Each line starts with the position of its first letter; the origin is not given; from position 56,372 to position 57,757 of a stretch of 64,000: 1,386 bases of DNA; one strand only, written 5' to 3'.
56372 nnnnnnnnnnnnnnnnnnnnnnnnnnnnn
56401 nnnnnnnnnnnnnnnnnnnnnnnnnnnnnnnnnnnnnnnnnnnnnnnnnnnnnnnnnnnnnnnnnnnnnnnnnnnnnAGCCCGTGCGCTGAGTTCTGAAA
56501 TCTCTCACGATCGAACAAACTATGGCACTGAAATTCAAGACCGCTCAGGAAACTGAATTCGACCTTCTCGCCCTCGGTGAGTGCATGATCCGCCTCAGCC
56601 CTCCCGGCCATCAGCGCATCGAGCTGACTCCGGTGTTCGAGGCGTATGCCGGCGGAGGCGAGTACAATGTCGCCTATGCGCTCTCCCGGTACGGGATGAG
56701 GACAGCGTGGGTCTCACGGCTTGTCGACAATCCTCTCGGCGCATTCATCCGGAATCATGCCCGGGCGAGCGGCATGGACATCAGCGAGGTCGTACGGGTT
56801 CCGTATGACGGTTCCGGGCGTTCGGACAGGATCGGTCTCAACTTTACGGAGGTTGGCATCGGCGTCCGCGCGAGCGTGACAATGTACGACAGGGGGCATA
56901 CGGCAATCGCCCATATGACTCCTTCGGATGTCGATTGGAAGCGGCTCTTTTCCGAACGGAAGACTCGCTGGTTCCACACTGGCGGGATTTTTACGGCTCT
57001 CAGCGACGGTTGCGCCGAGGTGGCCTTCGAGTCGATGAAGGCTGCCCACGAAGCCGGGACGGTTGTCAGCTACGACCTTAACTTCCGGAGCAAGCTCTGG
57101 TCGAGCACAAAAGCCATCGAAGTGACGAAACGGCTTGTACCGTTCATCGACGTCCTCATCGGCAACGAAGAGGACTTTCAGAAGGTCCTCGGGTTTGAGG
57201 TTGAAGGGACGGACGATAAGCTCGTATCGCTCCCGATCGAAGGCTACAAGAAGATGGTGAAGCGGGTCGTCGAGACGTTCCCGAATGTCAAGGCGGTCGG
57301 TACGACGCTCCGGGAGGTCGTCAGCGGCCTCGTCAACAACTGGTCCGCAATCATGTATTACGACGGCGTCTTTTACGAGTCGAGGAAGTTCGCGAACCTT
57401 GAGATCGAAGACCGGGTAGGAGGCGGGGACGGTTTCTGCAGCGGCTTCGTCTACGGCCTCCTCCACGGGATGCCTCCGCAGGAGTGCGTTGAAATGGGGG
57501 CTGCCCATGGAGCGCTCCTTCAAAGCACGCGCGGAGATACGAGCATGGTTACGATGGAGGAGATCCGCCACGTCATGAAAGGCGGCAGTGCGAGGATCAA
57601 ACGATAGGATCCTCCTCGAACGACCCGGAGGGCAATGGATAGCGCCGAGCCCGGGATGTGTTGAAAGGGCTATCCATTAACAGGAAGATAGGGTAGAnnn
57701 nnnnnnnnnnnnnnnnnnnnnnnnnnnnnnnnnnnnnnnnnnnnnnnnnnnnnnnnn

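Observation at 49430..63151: Hexuronate operon with a non-canonical enzyme set: uxaC and kduI/kduD present, uxaA/uxaB/uxuA absent, a GatZ/UxaE-like TIM-barrel gene, and duplicated KDG-kinase-like genes.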

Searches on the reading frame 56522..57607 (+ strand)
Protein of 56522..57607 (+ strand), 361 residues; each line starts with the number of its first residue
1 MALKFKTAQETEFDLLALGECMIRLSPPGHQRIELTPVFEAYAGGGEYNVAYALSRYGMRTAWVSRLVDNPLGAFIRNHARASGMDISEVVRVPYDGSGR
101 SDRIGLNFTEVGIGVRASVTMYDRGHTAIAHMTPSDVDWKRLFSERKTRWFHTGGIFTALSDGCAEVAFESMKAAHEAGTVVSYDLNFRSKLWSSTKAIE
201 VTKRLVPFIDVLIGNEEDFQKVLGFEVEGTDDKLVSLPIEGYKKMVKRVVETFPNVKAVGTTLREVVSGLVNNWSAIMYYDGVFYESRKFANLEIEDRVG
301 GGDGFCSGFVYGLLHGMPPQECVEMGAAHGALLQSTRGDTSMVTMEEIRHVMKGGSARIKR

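Call 3: search_protein_families(library=pfam, proteins=[window:56522-57607:+])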
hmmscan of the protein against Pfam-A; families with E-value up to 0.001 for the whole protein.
window:56522-57607:+ (361 aa): 1 family
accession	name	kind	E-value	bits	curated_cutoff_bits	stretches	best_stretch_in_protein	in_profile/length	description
PF00294.29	PfkB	-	6.9e-29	101.6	25.8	2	15-239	4-214/302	pfkB family carbohydrate kinase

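Call 4: search_protein_families(library=ncbifam, proteins=[window:56522-57607:+])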
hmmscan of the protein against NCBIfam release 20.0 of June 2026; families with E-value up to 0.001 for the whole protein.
window:56522-57607:+ (361 aa): 15 families
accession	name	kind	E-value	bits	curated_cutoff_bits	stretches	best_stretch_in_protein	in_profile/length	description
NF041633.1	trifunc_aldol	exception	5.7e-101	338.7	700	1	8-361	237-580/580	KHG/KDPG aldolase/sugar kinase fusion protein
NF041332.1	KDG_KDGal_kin_Halo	equivalog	1.2e-59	202.3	440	1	14-361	3-320/320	bifunctional 2-dehydro-3-deoxygluconokinase/2-dehydro-3-deoxygalactonokinase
TIGR04382.1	myo_inos_iolC_N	equivalog_domain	4.9e-39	134.4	300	1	13-351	2-308/309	5-dehydro-2-deoxygluconokinase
NF040938.1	KDG_KDGal_kin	equivalog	3.5e-31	108.4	400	1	15-348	1-299/305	bifunctional 2-dehydro-3-deoxygluconokinase/2-dehydro-3-deoxygalactonokinase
NF047869.1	myo_kin_aldol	exception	1.2e-16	60.3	600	1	9-354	3-333/586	bifunctional 5-dehydro-2-deoxygluconokinase/5-dehydro-2-deoxyphosphogluconate aldolase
NF007321.0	PRK09813.1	equivalog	3.5e-14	52.9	247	2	266-332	189-253/261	fructoselysine 6-kinase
NF006957.1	PRK09434.1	equivalog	3.7e-14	52.9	450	1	41-219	24-190/302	fructokinase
NF053626.1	RibKinHalex1628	equivalog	2.4e-08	33.8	330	1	293-353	230-292/293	ATP-dependent ribose-1-phosphate kinase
NF049991.1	TagKinase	equivalog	2e-07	30.1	420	0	53-227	50-213/321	tagatose kinase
TIGR03168.1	1-PFK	subfamily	1.9e-06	27.1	216.4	1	291-352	239-299/305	hexose kinase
NF052444.1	DhDoxglucKinKdgK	equivalog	2.9e-06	26.9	400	1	18-212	6-192/303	2-dehydro-3-deoxygluconokinase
NF041134.1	R1P_kin_Thcocales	equivalog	3.4e-06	26.7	500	0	293-352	222-282/291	ADP-dependent ribose-1-phosphate kinase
TIGR03828.1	pfkB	equivalog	6.3e-06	25.4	292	1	291-351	239-298/305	1-phosphofructokinase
TIGR02152.1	D_ribokin_bact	equivalog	3e-05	23.5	299.65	0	297-348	244-296/298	ribokinase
NF008353.0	PRK11142.1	equivalog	0.00054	19.6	341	0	42-95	37-90/307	ribokinase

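Call 44: search_solved_structures(query=window:56522-57607:+, max_evalue=1e-10)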
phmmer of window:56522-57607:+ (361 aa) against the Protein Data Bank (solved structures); distinct sequences matched with E-value up to 1e-10: 10.
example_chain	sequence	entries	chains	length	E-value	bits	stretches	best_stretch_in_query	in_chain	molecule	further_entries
2afb_A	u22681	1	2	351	1.7e-68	234.3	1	15-359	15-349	2-keto-3-deoxygluconate kinase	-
4gm6_A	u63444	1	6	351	4.4e-32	114.5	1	15-342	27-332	PfkB family carbohydrate kinase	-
1v19_A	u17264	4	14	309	2.3e-28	102.3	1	15-225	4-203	2-KETO-3-DEOXYGLUCONATE KINASE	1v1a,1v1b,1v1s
3ktn_A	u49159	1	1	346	9.6e-27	97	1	15-353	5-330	Carbohydrate kinase, pfkB family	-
4du5_A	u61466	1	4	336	3.3e-23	85.3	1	10-199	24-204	PfkB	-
2qcv_A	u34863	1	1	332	4.6e-23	84.8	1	5-235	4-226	Putative 5-dehydro-2-deoxygluconokinase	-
2v78_A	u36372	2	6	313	1.1e-17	67.1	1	14-347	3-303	FRUCTOKINASE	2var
1wye_A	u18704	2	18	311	3.5e-14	55.7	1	15-341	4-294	2-keto-3-deoxygluconate kinase | hypothetical fructokinase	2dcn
3gbu_A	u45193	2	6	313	3.8e-12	49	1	17-255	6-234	Uncharacterized sugar kinase PH1459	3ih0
3ewm_A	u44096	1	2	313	1.4e-11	47.1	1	17-254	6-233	Uncharacterized sugar kinase PH1459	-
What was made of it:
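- On KdgK (2-dehydro-3-deoxygluconokinase), for PfkB1: The best PDB hit is Thermotoga KdgK 2afb at 234 bits (call 44).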

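Call 69: find_homologous_proteins(query=window:56522-57607:+, max_evalue=1e-30)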
Query window:56522-57607:+ (361 aa): 7998 proteins with E <= 1e-30 among 8000 candidates; the best 120 are listed.
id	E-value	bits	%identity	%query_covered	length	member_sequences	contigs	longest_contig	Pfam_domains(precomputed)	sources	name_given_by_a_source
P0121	1.6e-220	749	90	100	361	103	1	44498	PF00294.30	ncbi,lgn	ncbi:MAG: sugar kinase [Bacteroidota bacterium]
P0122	2.7e-213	725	78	100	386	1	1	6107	PF00294.30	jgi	-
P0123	4.0e-213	725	86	100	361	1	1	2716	PF00294.30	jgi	jgi:2-dehydro-3-deoxygluconokinase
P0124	4.7e-213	725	85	100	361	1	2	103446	PF00294.30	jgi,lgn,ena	-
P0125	6.9e-213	724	84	100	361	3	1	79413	PF00294.30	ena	-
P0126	7.2e-213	724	86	98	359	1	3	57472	PF00294.30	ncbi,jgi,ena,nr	ncbi:MAG TPA: sugar kinase [Bacteroidetes bacterium]|nr:sugar kinase [Bacteroidota bacterium]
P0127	8.3e-213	724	86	100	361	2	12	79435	PF00294.30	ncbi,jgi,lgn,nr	ncbi:MAG: sugar kinase [Ignavibacteria bacterium]|nr:sugar kinase [Ignavibacteria bacterium]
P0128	1.8e-212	723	86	100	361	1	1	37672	PF00294.30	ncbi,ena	-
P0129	2.1e-212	722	85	100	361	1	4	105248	PF00294.30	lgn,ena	-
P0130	2.7e-212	722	85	100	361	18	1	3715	PF00294.30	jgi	jgi:2-dehydro-3-deoxygluconokinase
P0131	2.7e-212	722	86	98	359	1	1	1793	PF00294.30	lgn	-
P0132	4.3e-212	721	86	100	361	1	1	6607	PF00294.30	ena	-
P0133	4.9e-212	721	85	100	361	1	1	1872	PF00294.30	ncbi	-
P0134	6.9e-212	721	85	100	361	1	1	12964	PF00294.30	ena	-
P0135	8.1e-212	721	85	100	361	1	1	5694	PF00294.30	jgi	jgi:2-dehydro-3-deoxygluconokinase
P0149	2.5e-210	716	83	100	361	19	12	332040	PF00294.30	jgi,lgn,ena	jgi:2-dehydro-3-deoxygluconokinase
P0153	3.7e-210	715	84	100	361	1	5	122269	PF00294.30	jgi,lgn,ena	jgi:2-dehydro-3-deoxygluconokinase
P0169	3.5e-209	712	84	100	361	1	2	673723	PF00294.30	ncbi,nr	ncbi:MAG: sugar kinase [Bacteroidetes bacterium]|nr:sugar kinase [Bacteroidota bacterium] MCW5894134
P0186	1.8e-208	710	84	100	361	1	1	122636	PF00294.30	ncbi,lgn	-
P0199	5.9e-208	708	83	100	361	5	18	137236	PF00294.30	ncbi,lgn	-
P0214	1.1e-207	707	84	100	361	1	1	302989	PF00294.30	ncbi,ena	-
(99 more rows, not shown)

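Call 70: find_encoding_contigs(protein=P0149, flank=8000, max_places=3)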
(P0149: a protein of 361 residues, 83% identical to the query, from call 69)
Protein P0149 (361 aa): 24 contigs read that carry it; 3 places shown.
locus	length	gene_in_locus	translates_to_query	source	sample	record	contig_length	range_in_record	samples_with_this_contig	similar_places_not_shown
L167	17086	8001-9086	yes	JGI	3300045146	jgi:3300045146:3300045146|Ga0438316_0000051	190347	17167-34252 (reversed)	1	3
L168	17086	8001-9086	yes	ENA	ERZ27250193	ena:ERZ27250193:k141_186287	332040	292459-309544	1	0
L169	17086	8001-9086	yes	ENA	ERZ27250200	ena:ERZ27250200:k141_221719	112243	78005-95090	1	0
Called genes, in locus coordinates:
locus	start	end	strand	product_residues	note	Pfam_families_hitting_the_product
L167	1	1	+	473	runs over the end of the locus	PF02614:UxaC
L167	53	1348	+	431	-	PF07690:MFS_1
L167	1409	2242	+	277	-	PF00106:adh_short, PF08659:KR (weak), PF13561:adh_short_C2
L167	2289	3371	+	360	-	PF00294:PfkB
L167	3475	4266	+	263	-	-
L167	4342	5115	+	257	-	-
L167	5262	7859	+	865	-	PF03030:H_PPase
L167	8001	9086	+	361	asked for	PF00294:PfkB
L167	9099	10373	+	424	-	PF09861:Lar_N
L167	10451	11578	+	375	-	PF00389:2-Hacid_dh, PF02826:2-Hacid_dh_C, PF11890:DUF3410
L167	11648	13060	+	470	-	PF03446:NAD_binding_2, PF00393:6PGD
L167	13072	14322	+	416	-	PF16257:UxaE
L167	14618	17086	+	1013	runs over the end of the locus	PF13620:CarboxypepD_reg, PF13715:CarbopepD_reg_2, PF07715:Plug, PF00593:TonB_dep_Rec_b-barrel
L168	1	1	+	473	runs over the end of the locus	PF02614:UxaC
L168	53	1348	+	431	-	PF07690:MFS_1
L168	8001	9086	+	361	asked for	PF00294:PfkB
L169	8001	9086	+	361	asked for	PF00294:PfkB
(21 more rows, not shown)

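Call 71: find_encoding_contigs(protein=P0169, flank=8000, max_places=2)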
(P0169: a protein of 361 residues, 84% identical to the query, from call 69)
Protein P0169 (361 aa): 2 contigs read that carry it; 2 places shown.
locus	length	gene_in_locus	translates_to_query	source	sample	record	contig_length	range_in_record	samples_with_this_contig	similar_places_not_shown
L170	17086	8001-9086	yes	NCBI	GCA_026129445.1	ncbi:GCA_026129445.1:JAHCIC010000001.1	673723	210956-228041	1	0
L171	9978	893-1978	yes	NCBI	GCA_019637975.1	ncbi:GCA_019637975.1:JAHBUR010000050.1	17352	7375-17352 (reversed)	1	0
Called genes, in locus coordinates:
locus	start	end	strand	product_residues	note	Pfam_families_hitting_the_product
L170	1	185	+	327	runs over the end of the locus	PF03480:DctP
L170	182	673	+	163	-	PF04290:DctQ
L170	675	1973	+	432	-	PF06808:DctM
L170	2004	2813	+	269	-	PF00106:adh_short, PF01370:Epimerase (weak), PF08659:KR, PF23441:SDR (weak), PF13561:adh_short_C2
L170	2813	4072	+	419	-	PF09861:Lar_N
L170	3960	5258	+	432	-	PF16153:DUF4861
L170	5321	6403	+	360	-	PF00294:PfkB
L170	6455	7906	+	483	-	PF03446:NAD_binding_2, PF00393:6PGD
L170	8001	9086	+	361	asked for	PF00294:PfkB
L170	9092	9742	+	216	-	PF01081:Aldolase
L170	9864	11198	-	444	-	PF06123:CreD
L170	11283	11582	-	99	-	PF13601:HTH_34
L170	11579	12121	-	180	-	-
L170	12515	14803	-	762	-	PF00136:DNA_pol_B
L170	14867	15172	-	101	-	PF26485:DUF8156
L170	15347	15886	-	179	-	-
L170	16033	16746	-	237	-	-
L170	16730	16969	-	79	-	-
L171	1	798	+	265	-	PF00393:6PGD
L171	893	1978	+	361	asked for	PF00294:PfkB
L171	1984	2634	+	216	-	PF01081:Aldolase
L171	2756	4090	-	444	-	PF06123:CreD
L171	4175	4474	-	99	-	PF13601:HTH_34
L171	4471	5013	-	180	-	-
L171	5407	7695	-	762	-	PF00136:DNA_pol_B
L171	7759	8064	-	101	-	PF26485:DUF8156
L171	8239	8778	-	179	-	-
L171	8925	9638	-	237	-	-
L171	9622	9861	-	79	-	-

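Call 72: find_encoding_contigs(protein=P0214, flank=8000, max_places=2)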
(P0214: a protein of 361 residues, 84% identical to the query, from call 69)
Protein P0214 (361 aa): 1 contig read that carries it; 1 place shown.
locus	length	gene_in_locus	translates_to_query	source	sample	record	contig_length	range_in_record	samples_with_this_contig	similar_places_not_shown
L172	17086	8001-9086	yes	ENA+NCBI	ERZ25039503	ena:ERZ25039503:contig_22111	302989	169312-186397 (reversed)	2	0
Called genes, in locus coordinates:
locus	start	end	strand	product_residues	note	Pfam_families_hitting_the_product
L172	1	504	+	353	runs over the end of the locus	PF27096:UvrC_M, PF27115:Cho_C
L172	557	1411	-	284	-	PF08280:HTH_Mga (weak), PF08279:HTH_11 (weak), PF13280:WYL (weak), PF25583:WCX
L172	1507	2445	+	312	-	PF20208:ARPP-1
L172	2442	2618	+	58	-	-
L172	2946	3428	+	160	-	PF12706:Lactamase_B_2 (weak)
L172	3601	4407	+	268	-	PF01435:Peptidase_M48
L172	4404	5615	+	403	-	PF00266:Aminotran_5, PF01053:Cys_Met_Meta_PP (weak)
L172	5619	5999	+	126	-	PF00190:Cupin_1 (weak), PF02311:AraC_binding, PF07883:Cupin_2, PF05899:Cupin_3 (weak)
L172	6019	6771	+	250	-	PF00106:adh_short, PF08659:KR, PF13561:adh_short_C2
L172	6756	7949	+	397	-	PF00389:2-Hacid_dh, PF02826:2-Hacid_dh_C, PF11890:DUF3410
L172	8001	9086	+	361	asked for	PF00294:PfkB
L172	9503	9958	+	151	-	PF00303:Thymidylat_synt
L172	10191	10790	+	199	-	PF00392:GntR, PF07729:FCD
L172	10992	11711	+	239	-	PF16654:DAPDH_C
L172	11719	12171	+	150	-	PF21891:DUF6917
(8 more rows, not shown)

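Call 74: find_encoding_contigs(protein=P0199, flank=7000, max_places=3)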
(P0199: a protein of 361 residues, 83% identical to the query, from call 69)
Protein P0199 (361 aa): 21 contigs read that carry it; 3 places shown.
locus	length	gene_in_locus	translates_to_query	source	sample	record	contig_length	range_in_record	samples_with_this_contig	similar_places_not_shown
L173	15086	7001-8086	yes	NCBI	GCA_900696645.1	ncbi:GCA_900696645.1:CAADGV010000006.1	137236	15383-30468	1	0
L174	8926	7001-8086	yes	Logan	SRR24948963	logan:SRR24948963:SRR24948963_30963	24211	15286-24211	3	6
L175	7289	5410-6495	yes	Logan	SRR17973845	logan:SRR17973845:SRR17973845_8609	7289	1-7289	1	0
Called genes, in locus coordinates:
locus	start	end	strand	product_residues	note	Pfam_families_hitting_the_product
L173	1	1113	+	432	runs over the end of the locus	PF06808:DctM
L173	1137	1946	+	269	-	PF00106:adh_short, PF01370:Epimerase, PF08659:KR, PF13561:adh_short_C2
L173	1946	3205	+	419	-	PF09861:Lar_N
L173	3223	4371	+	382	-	PF16153:DUF4861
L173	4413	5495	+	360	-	PF00294:PfkB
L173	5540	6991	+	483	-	PF03446:NAD_binding_2, PF00393:6PGD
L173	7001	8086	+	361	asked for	PF00294:PfkB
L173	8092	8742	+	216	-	PF01081:Aldolase, PF04309:G3P_antiterm (faint)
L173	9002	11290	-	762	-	PF00136:DNA_pol_B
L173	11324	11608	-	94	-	PF26485:DUF8156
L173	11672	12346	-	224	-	-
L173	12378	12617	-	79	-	-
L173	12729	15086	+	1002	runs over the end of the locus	PF16819:DUF5074 (faint), PF24684:Vgb_lyase, PF07494:Reg_prop (weak), PF07495:Y_Y_Y, PF07730:HisKA_3, PF02518:HATPase_c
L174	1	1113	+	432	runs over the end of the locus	PF06808:DctM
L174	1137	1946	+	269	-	PF00106:adh_short, PF01370:Epimerase, PF08659:KR, PF13561:adh_short_C2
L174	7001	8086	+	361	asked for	PF00294:PfkB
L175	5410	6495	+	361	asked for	PF00294:PfkB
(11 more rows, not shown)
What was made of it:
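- L170 and L173 read PfkB2-Gnd-PfkB1-Eda (calls 71, 74).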

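Call 75: find_encoding_contigs(protein=P0153, flank=7000, max_places=2)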
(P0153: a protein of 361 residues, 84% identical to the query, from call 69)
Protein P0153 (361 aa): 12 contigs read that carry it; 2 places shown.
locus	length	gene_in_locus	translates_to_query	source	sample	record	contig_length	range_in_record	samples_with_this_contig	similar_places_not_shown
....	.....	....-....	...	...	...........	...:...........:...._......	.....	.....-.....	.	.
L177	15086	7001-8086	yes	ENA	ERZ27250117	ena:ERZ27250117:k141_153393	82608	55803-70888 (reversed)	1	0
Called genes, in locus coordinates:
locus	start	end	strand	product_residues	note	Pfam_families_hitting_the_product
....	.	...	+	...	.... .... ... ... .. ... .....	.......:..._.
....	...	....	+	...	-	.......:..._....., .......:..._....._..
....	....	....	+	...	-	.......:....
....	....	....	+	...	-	-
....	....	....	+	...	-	-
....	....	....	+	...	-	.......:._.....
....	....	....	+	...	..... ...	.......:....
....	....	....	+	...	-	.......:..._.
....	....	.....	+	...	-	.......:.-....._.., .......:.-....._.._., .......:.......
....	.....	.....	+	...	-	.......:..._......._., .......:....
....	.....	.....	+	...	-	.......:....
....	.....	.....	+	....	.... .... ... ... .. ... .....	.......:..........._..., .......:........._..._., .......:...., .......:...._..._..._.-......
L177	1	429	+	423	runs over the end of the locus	PF07690:MFS_1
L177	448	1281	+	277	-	PF00106:adh_short, PF13561:adh_short_C2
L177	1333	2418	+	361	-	PF00294:PfkB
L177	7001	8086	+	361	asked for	PF00294:PfkB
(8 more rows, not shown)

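Call 76: find_encoding_contigs(protein=P0186, flank=7000, max_places=2)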
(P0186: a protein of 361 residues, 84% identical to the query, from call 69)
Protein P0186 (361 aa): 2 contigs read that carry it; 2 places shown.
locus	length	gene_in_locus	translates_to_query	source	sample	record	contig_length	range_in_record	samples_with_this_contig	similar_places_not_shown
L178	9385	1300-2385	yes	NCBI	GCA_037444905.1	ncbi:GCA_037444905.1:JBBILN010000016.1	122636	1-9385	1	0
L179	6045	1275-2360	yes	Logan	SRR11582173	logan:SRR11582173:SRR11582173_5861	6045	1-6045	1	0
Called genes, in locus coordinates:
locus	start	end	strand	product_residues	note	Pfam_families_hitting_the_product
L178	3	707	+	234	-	?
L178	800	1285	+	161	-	PF13238:AAA_18 (weak), PF13671:AAA_33, PF01202:SKI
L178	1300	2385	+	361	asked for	PF00294:PfkB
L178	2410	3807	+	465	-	PF06439:3keto-disac_hyd, PF20407:DUF1583_N (faint), PF06439:3keto-disac_hyd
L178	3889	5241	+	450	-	PF01408:GFO_IDH_MocA, PF22725:GFO_IDH_MocA_C3 (faint)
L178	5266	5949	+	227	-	PF01081:Aldolase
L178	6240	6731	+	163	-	PF04008:Adenosine_kin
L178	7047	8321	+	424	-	PF13570:Beta-prop_ACSF4 (faint), PF13360:PQQ_2, PF01011:PQQ (weak), PF13360:PQQ_2 (weak)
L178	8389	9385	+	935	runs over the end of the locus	PF13676:TIR_2, PF13191:AAA_16 (weak), PF05729:NACHT (weak), PF13424:TPR_12 (weak)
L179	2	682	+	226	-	?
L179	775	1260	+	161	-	PF13238:AAA_18 (weak), PF13671:AAA_33, PF01202:SKI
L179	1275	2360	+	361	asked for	PF00294:PfkB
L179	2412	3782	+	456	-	PF06439:3keto-disac_hyd, PF20407:DUF1583_N (faint), PF06439:3keto-disac_hyd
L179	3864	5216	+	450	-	PF01408:GFO_IDH_MocA, PF22725:GFO_IDH_MocA_C3 (faint)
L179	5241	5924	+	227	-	PF01081:Aldolase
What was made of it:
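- L178 reads classical GntK-PfkB1...Eda (call 76).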
